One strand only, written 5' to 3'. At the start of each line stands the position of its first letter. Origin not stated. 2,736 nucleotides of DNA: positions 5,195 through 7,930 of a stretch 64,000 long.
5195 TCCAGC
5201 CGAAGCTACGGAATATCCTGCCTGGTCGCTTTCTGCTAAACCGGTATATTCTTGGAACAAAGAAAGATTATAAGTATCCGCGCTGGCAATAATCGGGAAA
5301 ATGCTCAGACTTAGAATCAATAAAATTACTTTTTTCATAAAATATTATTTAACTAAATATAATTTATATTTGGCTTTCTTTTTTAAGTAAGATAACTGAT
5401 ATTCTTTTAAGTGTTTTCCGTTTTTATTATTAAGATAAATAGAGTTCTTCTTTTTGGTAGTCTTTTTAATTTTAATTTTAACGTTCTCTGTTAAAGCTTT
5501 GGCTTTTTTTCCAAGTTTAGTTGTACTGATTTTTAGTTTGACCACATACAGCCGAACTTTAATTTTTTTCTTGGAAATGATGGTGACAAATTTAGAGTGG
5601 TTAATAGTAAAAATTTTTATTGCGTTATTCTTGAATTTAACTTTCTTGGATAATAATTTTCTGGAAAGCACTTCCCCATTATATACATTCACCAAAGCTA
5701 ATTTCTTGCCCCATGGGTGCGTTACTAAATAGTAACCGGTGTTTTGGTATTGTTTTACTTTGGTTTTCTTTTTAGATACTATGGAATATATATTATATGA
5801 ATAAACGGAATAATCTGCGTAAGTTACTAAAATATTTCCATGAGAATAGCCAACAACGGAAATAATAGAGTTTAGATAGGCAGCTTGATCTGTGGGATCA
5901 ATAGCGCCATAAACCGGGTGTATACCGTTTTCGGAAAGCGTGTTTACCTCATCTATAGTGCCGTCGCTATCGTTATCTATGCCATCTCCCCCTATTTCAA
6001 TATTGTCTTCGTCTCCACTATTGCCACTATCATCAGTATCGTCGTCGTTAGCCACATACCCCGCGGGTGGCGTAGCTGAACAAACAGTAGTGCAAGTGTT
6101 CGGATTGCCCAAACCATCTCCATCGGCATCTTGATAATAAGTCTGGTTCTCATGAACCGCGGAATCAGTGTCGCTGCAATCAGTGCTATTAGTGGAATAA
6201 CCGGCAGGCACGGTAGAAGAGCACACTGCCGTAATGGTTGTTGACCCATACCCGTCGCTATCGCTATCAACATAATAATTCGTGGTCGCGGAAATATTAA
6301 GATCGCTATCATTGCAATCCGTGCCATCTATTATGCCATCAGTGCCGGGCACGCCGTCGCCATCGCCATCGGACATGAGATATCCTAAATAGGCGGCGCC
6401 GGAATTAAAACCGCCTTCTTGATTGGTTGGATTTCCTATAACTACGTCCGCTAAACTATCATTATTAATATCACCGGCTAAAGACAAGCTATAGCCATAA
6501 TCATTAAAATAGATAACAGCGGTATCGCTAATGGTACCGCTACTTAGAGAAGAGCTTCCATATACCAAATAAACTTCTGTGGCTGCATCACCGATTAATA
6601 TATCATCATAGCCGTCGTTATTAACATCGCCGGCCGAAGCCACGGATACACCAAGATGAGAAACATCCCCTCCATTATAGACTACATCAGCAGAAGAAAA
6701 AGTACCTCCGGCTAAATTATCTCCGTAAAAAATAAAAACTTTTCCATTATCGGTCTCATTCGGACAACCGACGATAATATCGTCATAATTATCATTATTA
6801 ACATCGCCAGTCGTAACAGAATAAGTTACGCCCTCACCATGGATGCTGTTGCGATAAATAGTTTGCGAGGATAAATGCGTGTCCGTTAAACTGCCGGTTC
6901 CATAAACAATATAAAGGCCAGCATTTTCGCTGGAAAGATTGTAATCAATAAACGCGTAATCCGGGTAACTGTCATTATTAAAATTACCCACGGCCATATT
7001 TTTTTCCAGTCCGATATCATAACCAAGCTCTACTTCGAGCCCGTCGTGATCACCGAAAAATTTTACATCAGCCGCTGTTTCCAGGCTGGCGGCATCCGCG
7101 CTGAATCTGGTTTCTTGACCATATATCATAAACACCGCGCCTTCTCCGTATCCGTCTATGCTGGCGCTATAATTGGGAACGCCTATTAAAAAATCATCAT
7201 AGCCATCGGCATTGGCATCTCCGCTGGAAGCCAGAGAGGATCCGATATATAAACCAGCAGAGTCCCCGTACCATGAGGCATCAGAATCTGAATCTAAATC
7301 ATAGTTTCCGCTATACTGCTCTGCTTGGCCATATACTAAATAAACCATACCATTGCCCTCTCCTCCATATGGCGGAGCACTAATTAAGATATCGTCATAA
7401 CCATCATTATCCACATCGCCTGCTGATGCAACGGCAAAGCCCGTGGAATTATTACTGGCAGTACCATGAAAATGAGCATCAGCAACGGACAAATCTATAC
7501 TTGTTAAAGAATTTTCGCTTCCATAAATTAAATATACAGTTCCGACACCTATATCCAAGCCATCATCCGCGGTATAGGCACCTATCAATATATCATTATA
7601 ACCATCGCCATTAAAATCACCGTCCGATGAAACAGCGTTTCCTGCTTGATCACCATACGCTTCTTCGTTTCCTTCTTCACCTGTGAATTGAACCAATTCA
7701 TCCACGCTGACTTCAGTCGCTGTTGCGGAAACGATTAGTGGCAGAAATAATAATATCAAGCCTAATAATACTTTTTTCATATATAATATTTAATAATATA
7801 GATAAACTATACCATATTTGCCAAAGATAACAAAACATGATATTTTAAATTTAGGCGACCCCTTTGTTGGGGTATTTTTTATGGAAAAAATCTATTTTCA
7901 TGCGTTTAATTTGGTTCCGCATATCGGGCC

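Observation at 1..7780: Tandem array of three FG-GAP surface-protein paralogs sharing a Lys-rich C-terminal module with other exoproteins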

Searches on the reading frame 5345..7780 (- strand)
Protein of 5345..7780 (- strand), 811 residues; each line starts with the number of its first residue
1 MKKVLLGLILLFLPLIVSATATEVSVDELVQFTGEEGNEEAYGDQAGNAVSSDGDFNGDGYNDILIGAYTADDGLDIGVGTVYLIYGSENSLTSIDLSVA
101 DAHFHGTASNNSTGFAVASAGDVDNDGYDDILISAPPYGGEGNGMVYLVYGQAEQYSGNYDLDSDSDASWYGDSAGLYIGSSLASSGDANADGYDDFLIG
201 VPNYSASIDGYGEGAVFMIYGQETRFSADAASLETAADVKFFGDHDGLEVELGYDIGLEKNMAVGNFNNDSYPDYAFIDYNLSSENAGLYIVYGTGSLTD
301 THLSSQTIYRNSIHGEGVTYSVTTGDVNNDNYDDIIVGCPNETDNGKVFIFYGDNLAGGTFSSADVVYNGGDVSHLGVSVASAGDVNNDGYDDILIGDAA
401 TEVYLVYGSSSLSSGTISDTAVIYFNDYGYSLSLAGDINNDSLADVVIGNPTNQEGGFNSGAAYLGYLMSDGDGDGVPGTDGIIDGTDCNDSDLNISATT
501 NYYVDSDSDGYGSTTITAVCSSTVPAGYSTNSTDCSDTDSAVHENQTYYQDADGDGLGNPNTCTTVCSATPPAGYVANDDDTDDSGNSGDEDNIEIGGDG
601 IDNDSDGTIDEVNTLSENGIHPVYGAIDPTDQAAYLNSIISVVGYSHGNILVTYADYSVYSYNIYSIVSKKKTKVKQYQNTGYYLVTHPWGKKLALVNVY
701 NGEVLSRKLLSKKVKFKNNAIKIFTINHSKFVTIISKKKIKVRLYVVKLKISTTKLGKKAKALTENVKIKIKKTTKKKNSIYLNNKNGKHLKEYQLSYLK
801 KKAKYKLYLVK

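Call 6: search_protein_families(library=pfam, proteins=[window:5345-7780:-], max_evalue=0.01)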
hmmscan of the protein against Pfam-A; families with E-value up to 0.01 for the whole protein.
window:5345-7780:- (811 aa): 2 families
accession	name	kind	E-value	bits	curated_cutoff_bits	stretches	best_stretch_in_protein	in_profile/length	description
PF01839.29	FG-GAP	-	9.7e-32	108.8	22.1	6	320-351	3-37/37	FG-GAP repeat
PF13517.12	FG-GAP_3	-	2e-14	54.3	26.9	4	326-396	1-61/61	FG-GAP-like repeat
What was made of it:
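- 5345..7780 (-): Gene A (811 aa): signal peptide, 7-blade FG-GAP propeller, Asp/Cys-rich linker, basic C-terminal tail. Identical to NCBI MFA6027532.1 from a Patescibacteria group bacterium MAG. Pfam FG-GAP E 9.7e-32 with 6 stretches (call 6).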

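Call 14: find_encoding_contigs(protein=window:5345-7780:-, flank=10000, max_places=6)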
Protein window:5345-7780:- (811 aa): no gene with exactly this product is on record in the collection.
